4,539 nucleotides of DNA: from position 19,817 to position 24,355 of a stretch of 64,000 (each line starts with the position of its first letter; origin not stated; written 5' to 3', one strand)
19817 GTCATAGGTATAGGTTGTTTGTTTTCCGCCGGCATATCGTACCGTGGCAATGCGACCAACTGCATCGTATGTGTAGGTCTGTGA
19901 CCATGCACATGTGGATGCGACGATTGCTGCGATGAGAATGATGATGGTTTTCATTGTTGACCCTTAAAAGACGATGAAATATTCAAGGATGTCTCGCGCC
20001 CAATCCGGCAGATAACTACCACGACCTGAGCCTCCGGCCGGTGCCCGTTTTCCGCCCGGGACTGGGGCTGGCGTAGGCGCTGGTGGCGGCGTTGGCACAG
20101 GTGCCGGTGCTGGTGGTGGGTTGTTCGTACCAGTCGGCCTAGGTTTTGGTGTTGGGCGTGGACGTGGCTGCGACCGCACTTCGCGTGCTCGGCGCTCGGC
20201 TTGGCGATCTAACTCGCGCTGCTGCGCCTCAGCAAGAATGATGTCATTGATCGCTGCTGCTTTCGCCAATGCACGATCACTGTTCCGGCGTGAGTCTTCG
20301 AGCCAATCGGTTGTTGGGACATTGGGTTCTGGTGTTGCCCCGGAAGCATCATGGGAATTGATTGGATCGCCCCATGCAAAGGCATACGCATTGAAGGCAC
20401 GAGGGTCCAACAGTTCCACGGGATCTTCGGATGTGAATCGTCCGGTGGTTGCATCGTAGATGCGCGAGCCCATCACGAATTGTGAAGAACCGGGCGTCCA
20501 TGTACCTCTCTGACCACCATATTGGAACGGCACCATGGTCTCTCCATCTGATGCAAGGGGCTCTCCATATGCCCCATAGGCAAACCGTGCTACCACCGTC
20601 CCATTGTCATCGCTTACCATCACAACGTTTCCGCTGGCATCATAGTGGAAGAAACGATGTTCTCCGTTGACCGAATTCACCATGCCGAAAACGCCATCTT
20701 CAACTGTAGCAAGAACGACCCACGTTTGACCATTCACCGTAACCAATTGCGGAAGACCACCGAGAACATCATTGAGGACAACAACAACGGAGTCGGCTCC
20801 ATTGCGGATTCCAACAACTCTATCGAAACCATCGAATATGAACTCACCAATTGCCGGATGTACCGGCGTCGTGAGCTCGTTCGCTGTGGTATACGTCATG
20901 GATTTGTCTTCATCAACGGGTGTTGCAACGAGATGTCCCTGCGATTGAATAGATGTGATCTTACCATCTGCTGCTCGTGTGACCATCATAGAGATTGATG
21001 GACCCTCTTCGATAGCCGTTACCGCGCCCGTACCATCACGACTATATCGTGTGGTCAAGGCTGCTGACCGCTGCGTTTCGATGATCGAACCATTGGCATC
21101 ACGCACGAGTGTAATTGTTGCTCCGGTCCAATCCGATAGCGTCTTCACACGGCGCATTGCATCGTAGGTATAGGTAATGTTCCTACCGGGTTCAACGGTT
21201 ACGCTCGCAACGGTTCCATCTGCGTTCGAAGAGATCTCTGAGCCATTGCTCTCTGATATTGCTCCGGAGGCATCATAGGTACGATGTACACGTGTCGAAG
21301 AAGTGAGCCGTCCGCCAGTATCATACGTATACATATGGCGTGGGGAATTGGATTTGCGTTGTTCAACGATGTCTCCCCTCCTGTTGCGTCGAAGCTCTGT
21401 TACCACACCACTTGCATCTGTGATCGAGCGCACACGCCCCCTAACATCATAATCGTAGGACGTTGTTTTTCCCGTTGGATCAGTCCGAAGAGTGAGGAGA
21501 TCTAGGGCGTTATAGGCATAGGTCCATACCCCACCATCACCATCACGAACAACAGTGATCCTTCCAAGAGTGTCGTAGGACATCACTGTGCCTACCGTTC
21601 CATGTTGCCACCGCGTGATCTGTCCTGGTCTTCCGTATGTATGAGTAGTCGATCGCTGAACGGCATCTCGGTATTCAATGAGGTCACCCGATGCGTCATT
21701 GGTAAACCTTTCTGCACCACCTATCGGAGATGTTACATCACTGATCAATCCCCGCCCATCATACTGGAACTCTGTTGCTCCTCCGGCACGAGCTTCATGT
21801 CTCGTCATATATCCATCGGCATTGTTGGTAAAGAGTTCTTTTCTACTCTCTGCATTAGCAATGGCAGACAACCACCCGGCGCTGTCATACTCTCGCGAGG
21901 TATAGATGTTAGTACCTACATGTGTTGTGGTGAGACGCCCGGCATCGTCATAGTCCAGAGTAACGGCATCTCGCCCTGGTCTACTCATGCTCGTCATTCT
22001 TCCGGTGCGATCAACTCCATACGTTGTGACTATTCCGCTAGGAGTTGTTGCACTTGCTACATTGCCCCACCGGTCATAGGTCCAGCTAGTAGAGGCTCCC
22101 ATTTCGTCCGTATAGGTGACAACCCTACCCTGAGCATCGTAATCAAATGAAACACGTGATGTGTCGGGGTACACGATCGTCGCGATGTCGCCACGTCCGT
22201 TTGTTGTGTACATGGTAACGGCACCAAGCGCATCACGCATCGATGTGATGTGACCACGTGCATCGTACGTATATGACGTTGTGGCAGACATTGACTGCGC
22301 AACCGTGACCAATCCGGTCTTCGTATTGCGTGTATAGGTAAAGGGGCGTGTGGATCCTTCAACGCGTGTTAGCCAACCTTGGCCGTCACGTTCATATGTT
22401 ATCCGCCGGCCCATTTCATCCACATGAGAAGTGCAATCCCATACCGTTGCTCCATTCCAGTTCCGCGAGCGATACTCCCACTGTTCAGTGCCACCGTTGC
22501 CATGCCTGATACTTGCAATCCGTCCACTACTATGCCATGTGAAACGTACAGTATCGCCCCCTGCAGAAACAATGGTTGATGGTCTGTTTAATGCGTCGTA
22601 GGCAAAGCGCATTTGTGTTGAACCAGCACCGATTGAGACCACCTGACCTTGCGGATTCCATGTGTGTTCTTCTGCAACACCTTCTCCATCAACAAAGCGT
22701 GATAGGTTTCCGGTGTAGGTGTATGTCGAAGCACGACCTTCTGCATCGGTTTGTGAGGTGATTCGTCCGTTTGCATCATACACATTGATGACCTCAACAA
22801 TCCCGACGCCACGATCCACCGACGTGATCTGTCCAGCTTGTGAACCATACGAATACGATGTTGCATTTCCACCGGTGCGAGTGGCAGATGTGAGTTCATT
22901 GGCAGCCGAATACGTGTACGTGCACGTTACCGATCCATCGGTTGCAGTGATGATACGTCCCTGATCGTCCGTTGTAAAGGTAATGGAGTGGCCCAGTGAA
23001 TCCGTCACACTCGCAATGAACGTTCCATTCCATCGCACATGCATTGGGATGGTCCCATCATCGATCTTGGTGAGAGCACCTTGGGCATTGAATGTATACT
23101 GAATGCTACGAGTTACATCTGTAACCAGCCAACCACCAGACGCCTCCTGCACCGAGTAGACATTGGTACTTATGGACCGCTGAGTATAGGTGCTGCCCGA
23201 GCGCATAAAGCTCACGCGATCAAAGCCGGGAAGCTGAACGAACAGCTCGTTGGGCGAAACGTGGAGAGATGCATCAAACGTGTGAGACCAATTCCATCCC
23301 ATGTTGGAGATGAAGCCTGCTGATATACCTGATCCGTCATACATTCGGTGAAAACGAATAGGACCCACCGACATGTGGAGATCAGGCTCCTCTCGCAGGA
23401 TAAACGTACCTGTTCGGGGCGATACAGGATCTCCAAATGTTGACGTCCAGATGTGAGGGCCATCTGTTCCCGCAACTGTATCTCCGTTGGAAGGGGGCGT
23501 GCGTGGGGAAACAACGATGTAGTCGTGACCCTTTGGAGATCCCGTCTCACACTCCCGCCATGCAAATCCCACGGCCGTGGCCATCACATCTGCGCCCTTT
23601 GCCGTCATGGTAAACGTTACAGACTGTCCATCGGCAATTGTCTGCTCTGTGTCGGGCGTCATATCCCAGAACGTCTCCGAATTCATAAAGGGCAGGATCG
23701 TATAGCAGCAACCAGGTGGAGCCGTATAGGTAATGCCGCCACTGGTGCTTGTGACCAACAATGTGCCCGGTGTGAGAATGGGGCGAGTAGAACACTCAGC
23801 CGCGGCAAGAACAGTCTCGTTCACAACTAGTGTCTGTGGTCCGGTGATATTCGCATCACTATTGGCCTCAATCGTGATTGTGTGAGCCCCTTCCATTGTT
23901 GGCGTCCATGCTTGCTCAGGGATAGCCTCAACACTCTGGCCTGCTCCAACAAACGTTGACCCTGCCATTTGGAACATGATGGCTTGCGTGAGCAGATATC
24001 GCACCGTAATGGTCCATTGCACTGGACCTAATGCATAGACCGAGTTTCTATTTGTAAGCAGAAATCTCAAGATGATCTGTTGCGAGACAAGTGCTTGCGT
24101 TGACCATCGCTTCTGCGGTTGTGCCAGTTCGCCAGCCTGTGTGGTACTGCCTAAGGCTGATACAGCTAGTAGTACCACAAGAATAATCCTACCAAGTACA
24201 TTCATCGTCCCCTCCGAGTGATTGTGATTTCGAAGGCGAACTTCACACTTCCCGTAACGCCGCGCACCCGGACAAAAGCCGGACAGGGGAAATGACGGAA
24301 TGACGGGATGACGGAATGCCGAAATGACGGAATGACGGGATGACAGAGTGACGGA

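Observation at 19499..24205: Sec-signal Rhs cage with degenerate cleavage motif and proline-rich tip, followed by a mini YD-repeat protein carrying a T9SS sorting domain instead of an immunity gene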

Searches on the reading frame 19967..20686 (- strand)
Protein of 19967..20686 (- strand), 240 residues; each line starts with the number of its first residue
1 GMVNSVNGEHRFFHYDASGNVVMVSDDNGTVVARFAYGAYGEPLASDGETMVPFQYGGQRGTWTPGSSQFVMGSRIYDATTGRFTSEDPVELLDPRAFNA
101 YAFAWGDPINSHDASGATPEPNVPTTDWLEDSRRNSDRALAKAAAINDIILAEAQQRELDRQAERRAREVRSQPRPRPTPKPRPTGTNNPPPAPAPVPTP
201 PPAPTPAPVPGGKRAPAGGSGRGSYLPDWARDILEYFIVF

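Call 9: find_homologous_proteins(query=window:19967-20677:-, max_evalue=0.001)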
Query seq(237 aa): 7627 candidates shared short words with the query, none scored E <= 0.001.

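Call 22: search_solved_structures(query=window:19967-20686:-, max_evalue=1, show_alignments=5)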
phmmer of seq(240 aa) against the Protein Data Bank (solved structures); distinct sequences matched with E-value up to 1: 28.
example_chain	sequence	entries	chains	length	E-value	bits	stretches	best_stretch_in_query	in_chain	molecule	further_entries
7q97_A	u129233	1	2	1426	3.9e-07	33.1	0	10-109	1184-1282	Rhs family protein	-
9pt5_A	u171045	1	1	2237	1.5e-05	27.9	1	14-117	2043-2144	Teneurin-like protein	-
9ifo_A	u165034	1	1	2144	3.5e-05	26.7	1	14-116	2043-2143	Teneurin-Like Protein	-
6vhh_A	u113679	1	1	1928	0.0001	25.2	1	4-111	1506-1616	Teneurin-2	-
6cmx_A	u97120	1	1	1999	0.0001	25.2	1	4-111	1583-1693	Teneurin-2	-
9g42_A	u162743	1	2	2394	0.00011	25.1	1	4-111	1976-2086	Teneurin transmembrane protein 2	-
9g41_A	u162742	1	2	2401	0.00011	25.1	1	4-111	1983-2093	Teneurin transmembrane protein 2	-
9g2h_A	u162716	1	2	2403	0.00011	25.1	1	4-111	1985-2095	Teneurin transmembrane protein 2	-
9g2f_A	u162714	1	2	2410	0.00011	25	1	4-111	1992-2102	Teneurin transmembrane protein 2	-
9igs_A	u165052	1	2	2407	0.00021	24.2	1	7-114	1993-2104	Isoform A1B1 of Teneurin-3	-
8r50_B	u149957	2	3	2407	0.00021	24.2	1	7-114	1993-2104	Teneurin-3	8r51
8r54_A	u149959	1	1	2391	0.00021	24.2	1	7-114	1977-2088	Teneurin-3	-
6ske_A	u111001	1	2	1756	0.00033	23.5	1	4-111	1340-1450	Teneurin-2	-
6fb3_A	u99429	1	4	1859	0.00036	23.4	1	4-111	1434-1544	Teneurin-2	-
6ska_A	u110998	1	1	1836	0.0005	22.9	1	4-111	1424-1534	Teneurin-2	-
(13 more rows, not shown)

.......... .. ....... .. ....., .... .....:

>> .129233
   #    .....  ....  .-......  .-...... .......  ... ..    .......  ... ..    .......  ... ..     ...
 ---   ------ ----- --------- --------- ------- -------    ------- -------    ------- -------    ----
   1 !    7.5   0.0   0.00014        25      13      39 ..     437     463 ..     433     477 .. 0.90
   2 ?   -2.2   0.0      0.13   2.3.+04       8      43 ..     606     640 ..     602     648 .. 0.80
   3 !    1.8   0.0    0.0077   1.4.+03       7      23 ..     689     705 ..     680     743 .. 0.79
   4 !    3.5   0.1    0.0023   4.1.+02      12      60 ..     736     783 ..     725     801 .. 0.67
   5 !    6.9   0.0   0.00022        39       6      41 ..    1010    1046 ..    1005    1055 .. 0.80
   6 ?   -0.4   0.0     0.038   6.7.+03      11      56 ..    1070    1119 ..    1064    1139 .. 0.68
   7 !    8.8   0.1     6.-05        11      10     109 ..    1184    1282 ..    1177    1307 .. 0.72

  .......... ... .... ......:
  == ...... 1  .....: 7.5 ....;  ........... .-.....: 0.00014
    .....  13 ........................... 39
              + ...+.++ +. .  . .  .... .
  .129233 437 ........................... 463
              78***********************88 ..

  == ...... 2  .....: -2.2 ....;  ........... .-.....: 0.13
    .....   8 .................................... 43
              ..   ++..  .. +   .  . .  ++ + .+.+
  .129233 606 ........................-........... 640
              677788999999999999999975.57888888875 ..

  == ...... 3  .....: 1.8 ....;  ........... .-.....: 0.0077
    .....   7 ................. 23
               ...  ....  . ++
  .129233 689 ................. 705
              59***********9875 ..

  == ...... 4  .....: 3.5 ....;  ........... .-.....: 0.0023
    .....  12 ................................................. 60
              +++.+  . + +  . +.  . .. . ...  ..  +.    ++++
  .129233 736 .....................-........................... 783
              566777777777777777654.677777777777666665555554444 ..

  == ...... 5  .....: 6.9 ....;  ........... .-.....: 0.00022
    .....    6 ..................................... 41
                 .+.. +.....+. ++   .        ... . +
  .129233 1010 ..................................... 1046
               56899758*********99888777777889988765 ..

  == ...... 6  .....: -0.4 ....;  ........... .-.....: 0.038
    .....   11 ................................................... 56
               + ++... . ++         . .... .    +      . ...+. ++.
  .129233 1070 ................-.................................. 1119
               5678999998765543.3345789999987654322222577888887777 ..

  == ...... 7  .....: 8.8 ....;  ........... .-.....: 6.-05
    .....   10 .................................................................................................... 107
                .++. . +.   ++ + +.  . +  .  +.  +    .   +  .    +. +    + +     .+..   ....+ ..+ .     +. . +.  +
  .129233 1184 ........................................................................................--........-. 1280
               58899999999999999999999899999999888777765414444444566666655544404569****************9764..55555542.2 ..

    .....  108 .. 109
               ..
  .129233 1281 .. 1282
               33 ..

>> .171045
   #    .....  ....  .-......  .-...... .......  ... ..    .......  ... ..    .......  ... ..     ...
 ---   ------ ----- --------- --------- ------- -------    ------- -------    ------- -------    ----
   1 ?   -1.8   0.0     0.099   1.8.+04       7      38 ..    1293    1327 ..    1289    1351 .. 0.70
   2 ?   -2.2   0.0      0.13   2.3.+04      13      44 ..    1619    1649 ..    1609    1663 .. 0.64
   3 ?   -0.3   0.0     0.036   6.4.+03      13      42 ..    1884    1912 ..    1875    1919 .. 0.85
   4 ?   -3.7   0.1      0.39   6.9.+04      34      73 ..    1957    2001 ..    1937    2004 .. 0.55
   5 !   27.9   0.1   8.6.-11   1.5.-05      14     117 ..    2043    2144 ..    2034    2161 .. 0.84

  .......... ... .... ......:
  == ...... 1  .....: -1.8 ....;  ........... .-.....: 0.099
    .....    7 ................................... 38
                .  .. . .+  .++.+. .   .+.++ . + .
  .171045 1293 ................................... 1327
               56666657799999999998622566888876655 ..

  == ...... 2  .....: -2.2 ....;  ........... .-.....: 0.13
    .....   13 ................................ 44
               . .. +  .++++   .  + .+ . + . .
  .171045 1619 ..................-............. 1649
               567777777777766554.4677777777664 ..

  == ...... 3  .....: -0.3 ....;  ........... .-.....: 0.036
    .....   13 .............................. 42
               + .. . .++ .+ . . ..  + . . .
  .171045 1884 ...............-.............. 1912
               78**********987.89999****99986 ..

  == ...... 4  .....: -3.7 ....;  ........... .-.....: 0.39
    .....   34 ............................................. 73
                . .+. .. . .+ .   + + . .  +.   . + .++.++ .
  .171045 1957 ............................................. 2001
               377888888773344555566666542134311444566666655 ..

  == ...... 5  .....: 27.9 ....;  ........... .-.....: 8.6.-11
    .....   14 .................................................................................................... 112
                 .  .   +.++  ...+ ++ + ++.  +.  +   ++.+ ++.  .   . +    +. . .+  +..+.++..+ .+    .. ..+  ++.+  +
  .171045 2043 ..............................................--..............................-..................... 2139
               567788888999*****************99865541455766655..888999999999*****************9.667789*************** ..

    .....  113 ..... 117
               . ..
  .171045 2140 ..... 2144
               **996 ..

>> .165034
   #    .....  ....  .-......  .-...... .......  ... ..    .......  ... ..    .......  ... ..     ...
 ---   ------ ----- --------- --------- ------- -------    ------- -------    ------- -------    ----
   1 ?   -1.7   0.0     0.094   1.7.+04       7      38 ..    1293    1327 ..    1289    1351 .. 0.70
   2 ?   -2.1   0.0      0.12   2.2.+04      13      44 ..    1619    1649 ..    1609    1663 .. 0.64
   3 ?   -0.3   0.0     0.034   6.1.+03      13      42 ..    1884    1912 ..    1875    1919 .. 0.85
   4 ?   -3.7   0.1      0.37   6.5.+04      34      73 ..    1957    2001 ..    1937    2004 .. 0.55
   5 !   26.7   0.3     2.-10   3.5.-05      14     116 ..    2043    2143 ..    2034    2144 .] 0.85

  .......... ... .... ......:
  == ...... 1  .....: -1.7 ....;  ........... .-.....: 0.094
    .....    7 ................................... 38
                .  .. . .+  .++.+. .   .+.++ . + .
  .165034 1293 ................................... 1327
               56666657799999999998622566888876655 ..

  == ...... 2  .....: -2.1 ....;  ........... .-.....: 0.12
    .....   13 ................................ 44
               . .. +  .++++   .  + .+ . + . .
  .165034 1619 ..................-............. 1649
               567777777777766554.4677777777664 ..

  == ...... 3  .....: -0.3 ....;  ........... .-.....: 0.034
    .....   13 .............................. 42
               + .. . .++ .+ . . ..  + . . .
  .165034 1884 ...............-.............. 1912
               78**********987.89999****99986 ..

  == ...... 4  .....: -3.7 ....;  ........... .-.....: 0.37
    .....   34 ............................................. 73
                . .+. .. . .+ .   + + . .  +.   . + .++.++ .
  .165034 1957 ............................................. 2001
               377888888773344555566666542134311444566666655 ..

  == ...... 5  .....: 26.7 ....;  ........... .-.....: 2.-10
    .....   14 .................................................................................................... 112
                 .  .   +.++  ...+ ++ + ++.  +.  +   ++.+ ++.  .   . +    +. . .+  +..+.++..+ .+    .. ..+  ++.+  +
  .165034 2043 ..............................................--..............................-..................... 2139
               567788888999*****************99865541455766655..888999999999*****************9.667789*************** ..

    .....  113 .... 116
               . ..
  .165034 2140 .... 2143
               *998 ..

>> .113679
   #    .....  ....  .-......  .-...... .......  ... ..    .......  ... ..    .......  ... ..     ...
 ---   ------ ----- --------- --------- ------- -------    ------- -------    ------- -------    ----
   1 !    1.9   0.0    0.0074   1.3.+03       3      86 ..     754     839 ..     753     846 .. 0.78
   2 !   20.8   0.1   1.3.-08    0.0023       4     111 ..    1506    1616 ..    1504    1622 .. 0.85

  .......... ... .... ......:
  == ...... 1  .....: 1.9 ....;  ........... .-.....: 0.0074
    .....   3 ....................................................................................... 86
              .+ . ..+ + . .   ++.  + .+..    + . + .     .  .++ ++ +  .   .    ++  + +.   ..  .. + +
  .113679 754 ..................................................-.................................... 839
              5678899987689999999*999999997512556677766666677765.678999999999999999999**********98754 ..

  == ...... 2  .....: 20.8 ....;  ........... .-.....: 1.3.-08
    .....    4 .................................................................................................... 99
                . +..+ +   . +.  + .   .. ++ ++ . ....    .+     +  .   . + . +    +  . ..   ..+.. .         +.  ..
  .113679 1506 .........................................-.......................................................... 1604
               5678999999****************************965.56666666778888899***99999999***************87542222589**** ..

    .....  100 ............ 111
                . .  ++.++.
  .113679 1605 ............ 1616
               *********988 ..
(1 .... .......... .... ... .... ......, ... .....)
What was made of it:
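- On Rhs / YD-shell proteins: Both Asp residues and the Gly are present at the spacing seen in BiTLP (call 22).
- Closest known: Bacterial teneurin-like proteins. Same: The core aligns best to BiTLP (27.9 bits, E 1.5e-5; call 22).
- Checked: Both essential Asp residues and the Gly are kept, at the same spacing as an autocleaving bacterial teneurin-like protein (call 22).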

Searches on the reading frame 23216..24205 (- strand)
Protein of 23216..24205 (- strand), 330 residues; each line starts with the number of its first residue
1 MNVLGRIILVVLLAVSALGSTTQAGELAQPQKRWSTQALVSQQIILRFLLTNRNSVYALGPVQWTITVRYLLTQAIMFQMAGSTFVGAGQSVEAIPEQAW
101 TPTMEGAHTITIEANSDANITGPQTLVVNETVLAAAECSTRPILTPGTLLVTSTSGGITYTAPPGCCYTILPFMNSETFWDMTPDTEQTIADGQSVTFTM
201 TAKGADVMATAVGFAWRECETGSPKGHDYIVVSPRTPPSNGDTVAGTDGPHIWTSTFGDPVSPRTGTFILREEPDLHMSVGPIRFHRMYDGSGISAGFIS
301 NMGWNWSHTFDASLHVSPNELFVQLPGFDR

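Call 37: find_related_loci(query=A2, collection=metagenome_contigs, flank=10000)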
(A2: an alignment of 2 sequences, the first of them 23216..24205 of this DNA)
Query A2 (330 aa) in metagenome_contigs; peptide patterns used: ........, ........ (x = any residue, [..] = any of these).
187 stretches matched a pattern; 1 encode a relative of the query (tblastn E <= 1e-3); 1 distinct loci.
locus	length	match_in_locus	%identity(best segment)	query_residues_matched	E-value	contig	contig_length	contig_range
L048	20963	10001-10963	48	7-330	4e-98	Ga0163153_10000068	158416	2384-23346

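Call 44: find_homologous_proteins(query=A2, max_evalue=0.001)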
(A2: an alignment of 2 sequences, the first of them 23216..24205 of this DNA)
Query A2 (2 sequences): 8000 candidates shared short words with the query, none scored E <= 0.001.

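Call 75: search_protein_families(library=pfam, proteins=[L048:10049-10738:+, L048:13850-14419:+], max_evalue=10)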
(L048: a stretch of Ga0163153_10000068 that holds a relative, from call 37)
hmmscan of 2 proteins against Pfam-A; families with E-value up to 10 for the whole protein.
L048:10049-10738:+ (230 aa): 2 families
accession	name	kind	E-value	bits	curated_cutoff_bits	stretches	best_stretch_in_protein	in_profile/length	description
PF25549.1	DUF7927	-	0.37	11.5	31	0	156-179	7-30/132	Domain of unknown function (DUF7927)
PF05345.18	He_PIG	-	2.9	8.8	24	1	75-105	62-94/96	Putative Ig domain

L048:13850-14419:+ (190 aa): 8 families
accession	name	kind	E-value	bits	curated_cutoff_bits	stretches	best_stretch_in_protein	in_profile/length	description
PF14932.11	HAUS-augmin3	-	0.00075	19.5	29.4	1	21-101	87-167/260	HAUS augmin-like complex subunit 3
PF11577.13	NEMO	-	0.0035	17.7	23.2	1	18-69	14-65/68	NF-kappa-B essential modulator NEMO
PF15272.11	BBP1_C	-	0.21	11.7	23.4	1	18-73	121-176/190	Spindle pole body component BBP1, C-terminal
PF15739.10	TSNAXIP1_N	-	0.51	11.1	27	1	23-92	41-105/111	Translin-associated factor X-interacting N-terminus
PF03938.19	OmpH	-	1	10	32.4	1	14-91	10-83/141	Outer membrane protein (OmpH-like)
PF10721.14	DUF2514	-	1.2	9.7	26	1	16-94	31-108/161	Protein of unknown function (DUF2514)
PF15604.11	Ntox15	-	2.4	8.6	22.5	1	19-91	19-92/153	Novel toxin 15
PF02601.20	Exonuc_VII_L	-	5.3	6.9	35.9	1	15-91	192-267/315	Exonuclease VII, large subunit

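Call 76: search_solved_structures(query=A2, max_evalue=10)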
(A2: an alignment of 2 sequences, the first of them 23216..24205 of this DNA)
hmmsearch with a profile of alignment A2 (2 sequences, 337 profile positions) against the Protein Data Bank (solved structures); distinct sequences matched with E-value up to 10: 2.
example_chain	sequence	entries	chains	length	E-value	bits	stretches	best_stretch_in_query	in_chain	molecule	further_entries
8co1_Q3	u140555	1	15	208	0.26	13.6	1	192-220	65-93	Lipoprotein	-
7b04_B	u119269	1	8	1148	1.1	11.5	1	215-267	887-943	Nitrite oxidoreductase subunit A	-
